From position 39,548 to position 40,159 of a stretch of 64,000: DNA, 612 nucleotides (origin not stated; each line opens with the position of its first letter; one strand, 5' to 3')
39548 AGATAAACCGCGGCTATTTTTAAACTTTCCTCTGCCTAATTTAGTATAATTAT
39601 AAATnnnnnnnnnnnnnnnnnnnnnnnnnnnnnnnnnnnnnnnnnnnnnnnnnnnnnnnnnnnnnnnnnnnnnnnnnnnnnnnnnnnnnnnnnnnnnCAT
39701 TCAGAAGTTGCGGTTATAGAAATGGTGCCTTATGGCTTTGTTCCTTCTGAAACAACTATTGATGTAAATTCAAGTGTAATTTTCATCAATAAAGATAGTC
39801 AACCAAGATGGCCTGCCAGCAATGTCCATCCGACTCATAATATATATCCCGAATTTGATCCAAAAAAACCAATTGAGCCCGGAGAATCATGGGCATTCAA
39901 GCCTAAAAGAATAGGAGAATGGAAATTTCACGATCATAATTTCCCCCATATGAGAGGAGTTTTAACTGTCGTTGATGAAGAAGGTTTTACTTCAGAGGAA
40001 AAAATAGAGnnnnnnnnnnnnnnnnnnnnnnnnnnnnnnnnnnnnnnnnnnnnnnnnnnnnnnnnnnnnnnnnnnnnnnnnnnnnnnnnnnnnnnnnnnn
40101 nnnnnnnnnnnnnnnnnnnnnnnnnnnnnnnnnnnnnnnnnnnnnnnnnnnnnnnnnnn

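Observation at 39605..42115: Cupredoxin-like domain with the Cys ligand replaced, fused to two Cys/His-paired repeat domains; paralog at 34637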

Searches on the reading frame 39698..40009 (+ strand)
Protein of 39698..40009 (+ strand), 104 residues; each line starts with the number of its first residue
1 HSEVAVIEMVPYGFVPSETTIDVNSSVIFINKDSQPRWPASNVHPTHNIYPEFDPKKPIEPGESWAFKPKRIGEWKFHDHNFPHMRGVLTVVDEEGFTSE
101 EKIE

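Call 17: search_solved_structures(query=A1, max_evalue=10, show_alignments=3)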
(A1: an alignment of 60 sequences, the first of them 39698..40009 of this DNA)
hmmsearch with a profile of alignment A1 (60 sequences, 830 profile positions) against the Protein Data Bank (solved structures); distinct sequences matched with E-value up to 10: 13.
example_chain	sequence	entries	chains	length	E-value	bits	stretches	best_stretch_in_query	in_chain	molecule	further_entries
1sfd_A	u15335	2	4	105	0.0028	19.2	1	26-113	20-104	Amicyanin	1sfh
1sf3_A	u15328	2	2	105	0.0029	19.1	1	26-113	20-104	Amicyanin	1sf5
4p5r_A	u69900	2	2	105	0.0035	18.8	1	26-113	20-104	Amicyanin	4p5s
9cck_A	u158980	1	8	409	0.005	18.3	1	33-113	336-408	Copper-containing nitrite reductase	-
2qdv_A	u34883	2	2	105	0.0058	18.1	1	26-113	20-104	Amicyanin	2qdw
1mda_A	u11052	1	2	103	0.0066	17.9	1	26-113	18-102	AMICYANIN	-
1aac_A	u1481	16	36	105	0.0069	17.9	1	26-113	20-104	AMICYANIN | PROTEIN (AMICYANIN)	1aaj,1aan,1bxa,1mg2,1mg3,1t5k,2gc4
2gb2_A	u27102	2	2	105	0.013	16.9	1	26-113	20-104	Amicyanin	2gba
3ie9_A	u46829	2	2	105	0.019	16.4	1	26-113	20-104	Amicyanin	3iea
2idq_A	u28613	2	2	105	0.025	16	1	26-113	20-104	Amicyanin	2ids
2idt_A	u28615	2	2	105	0.026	16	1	26-113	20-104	Amicyanin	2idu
3rym_A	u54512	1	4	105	0.026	15.9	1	26-113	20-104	Amicyanin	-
3ply_A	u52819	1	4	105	0.079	14.4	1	26-113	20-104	Amicyanin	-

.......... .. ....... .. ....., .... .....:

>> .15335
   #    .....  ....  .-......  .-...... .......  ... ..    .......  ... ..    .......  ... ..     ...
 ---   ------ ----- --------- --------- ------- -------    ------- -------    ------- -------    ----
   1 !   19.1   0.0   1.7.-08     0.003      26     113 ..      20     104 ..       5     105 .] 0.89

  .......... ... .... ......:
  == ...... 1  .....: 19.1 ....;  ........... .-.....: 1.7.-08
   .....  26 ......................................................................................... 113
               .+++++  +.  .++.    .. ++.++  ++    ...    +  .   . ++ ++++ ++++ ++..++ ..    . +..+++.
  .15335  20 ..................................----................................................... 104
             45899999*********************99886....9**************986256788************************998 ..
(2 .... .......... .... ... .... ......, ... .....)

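Call 23: predict_structure(alignment_id=A1)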
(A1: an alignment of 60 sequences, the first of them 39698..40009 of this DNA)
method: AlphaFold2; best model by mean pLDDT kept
length: 104 residues; sequences in the alignment: 60
mean_pLDDT: 84.6   pTM: 0.76
mean pLDDT of the five models: 84.6, 84.2, 84.1, 83.0, 82.5
residues with pLDDT >= 90: 63; 70-90: 23; 50-70: 9; < 50: 9
segments of 3 or more residues with pLDDT < 50: 97-104
pLDDT, mean of each block of 10 residues (from residue 1): 89 95 94 96 61 89 94 90 92 66 37
secondary structure, 60 per line:
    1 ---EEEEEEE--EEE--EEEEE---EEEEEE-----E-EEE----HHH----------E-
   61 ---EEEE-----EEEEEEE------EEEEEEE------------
elements in order: E4-10 E13-15 E18-22 E26-31 E39-41 E64-67 E73-79 E86-92
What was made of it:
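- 39698..39979 (+): Cupredoxin-fold domain (residues 32-125) lacking the type-1 Cys. AF2 pLDDT 84.6 with 8 strands (call 23).
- On Type-1 blue copper proteins (plastocyanin/azurin/amicyanin): AF2 model with 8 strands and pLDDT 84.6 (call 23).
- Checked: The AF2 model is an 8-strand beta-sandwich (pLDDT 84.6; call 23).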

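Call 27: fold_search(model_id=the predicted structure, library=pdb)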
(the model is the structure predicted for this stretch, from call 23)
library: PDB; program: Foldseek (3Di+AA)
matches with E <= 10: 1224; with E <= 0.001: 367
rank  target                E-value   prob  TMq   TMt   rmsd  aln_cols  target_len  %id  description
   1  4hcf_B                3.4e-07  1.00  0.59  0.64   3.1       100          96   20  Crystal Structure of Uncharacterized Cupredoxin-like Domain Protein Cupredoxin_1 with Copper Bound from Bacillus anthr (released 2012-10-17)
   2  4hcf_A                4.9e-07  1.00  0.64  0.74   2.5        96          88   21  Crystal Structure of Uncharacterized Cupredoxin-like Domain Protein Cupredoxin_1 with Copper Bound from Bacillus anthr (released 2012-10-17)
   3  5fc9_A                5.2e-07  1.00  0.72  0.78   2.6        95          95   21  Novel Purple Cupredoxin from Nitrosopumilus maritimus (released 2016-05-11)
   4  2gim_A                7.0e-07  1.00  0.70  0.69   2.9       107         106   22  1.6 Angstrom structure of plastocyanin from Anabaena variabilis (released 2006-04-11)
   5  4hci_B                7.0e-07  1.00  0.64  0.71   2.7        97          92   20  Uncharacterized Cupredoxin-like Domain Protein Cupredoxin_1 from Bacillus anthracis (released 2012-10-17)
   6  2w88_A                7.9e-07  1.00  0.72  0.71   2.9       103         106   17  Plastocyanin variant with N-terminal Methionine - open structure (released 2009-10-27)
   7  4hci_A                7.9e-07  1.00  0.62  0.73   2.6        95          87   21  Uncharacterized Cupredoxin-like Domain Protein Cupredoxin_1 from Bacillus anthracis (released 2012-10-17)
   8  4hcg_B                7.9e-07  1.00  0.64  0.72   2.7        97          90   20  Uncharacterized Cupredoxin-like Domain Protein Cupredoxin_1 with Zinc bound from Bacillus anthracis (released 2012-10-17)
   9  1bxu                  8.9e-07  1.00  0.70  0.79   2.5        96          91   21  OXIDIZED PLASTOCYANIN FROM SYNECHOCOCCUS SP. (released 1999-06-15)
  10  3cvd_A                1.1e-06  1.00  0.66  0.66   3.9       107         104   18  Regulation of Protein Function: Crystal Packing Interfaces and Conformational Dimerization (released 2008-07-08)
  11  4hcg_A                1.1e-06  1.00  0.63  0.68   2.7        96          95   20  Uncharacterized Cupredoxin-like Domain Protein Cupredoxin_1 with Zinc bound from Bacillus anthracis (released 2012-10-17)
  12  3cvb_A                1.3e-06  1.00  0.73  0.72   2.9       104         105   18  Regulation of Protein Function: Crystal Packing Interfaces and Conformational Dimerization (released 2008-07-08)
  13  1sf3                  1.5e-06  1.00  0.69  0.68   2.5        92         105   16  Structure of the reduced form of the P94A mutant of amicyanin (released 2004-07-27)
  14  3bqv                  1.5e-06  1.00  0.73  0.72   2.9       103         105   18  Crystal Structure of the double mutant D44A D45A Plastocyanin from Phormidium laminosum (released 2009-01-06)
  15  2idq                  2.1e-06  1.00  0.69  0.68   2.2        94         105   15  Structure of M98A mutant of amicyanin, Cu(II) (released 2007-03-13)
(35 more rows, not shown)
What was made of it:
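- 39698..39979 (+): Foldseek top hits are all cupredoxins (call 27).
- On Type-1 blue copper proteins (plastocyanin/azurin/amicyanin): 367 PDB matches at E<=1e-3, and the top 50 are all cupredoxins (call 27).
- Checked: Its best PDB neighbours are all cupredoxins: 4hcf, plastocyanins and amicyanin, at E about 1e-7 to 1e-6 and TM about 0.7 (call 27).
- Calls 23 and 27: cupredoxin fold.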

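Call 56: search_solved_structures(query=A4, max_evalue=10, show_alignments=5)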
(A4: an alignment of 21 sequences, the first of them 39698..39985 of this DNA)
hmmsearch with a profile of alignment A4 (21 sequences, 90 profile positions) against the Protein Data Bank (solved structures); distinct sequences matched with E-value up to 10: 135 (the best 60 are shown).
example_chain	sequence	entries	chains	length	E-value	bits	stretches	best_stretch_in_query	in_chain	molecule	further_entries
9cck_A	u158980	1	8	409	1.8e-09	40.9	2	9-89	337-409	Copper-containing nitrite reductase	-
1sfd_A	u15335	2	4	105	2.4e-07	34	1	2-89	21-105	Amicyanin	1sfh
1sf3_A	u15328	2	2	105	4.1e-07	33.3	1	2-89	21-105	Amicyanin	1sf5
2qdv_A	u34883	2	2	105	9.1e-07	32.2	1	2-89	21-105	Amicyanin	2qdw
1mda_A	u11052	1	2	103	9.9e-07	32.1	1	2-89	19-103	AMICYANIN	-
1aac_A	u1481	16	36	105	1.1e-06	32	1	2-89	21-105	AMICYANIN | PROTEIN (AMICYANIN)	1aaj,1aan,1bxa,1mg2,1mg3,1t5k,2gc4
4p5r_A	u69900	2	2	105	1.1e-06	32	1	2-89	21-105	Amicyanin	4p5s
2idt_A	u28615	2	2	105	1.2e-06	31.8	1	2-89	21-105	Amicyanin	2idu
3rym_A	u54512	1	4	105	1.6e-06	31.4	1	2-89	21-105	Amicyanin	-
2gb2_A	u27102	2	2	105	1.7e-06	31.3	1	2-89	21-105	Amicyanin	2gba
2idq_A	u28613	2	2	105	2e-06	31.1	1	2-89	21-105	Amicyanin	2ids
3ie9_A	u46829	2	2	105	2.5e-06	30.8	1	2-89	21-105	Amicyanin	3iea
3ply_A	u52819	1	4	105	2.3e-05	27.7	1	2-88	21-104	Amicyanin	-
6hbe_A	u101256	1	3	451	2.9e-05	27.3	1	2-89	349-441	Copper-containing nitrite reductase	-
2zwn_A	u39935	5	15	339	0.00066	23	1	52-80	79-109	two-domain type laccase | Multicopper oxidase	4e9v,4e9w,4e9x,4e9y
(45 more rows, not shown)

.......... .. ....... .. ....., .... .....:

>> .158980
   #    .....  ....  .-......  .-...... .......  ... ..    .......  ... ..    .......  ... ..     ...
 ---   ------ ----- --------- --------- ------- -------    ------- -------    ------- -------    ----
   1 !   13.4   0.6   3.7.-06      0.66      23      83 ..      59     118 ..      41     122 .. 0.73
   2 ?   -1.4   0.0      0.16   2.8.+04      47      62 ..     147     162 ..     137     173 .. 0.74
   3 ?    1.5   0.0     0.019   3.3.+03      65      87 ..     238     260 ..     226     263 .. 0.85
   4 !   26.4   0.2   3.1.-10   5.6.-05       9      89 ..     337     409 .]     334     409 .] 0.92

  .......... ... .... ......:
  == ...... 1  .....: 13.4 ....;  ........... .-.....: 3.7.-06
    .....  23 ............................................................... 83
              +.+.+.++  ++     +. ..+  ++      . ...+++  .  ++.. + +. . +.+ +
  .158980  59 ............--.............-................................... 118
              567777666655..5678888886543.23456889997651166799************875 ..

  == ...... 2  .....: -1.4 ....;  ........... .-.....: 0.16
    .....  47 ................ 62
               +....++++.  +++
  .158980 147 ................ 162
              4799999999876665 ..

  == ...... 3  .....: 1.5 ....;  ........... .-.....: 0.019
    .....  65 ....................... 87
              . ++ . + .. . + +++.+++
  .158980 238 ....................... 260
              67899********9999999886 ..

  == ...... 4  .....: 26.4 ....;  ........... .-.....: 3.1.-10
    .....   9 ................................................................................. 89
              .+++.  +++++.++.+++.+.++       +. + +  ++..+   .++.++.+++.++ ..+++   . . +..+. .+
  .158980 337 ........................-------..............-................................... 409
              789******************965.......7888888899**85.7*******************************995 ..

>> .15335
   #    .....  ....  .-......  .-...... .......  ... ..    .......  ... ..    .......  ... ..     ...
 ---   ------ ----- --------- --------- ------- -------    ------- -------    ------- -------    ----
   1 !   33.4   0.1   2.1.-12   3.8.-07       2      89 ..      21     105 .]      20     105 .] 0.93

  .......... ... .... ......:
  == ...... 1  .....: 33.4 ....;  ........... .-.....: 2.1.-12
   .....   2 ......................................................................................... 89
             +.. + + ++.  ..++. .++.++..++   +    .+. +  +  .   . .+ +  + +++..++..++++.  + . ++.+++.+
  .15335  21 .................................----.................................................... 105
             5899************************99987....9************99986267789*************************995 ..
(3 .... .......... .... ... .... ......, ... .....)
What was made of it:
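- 39698..39979 (+): Subfamily profile against PDB: NirK 1.8e-9, amicyanin 2e-7 (call 56).
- Closest known: Amicyanin / plastocyanin. Same: The strand order and the C-terminal ....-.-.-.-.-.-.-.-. segment align (calls 17, 27, 56).
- Call 56: NirK and laccase domain-1 hits. Cupredoxin fold, with best sequence matches to amicyanin and plastocyanin (calls 17, 27, 56).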

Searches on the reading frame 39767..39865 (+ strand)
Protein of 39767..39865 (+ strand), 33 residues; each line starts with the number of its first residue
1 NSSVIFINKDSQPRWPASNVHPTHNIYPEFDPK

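Call 83: search_solved_structures(query=A6, max_evalue=10, show_alignments=5)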
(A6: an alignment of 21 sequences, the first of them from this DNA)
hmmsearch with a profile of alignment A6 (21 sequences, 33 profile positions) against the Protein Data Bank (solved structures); distinct sequences matched with E-value up to 10: 0.
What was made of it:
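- On Multicopper oxidases: The upstream segment gives no PDB hit (call 83).
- Closest known: Multicopper oxidase / NirK cupredoxin domains. Different: The upstream motif has no PDB match (call 83).
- The upstream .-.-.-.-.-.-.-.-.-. segment found no PDB match (call 83).
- Tried and rejected: A short profile of the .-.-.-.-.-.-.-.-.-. segment gave no PDB hit (call 83).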
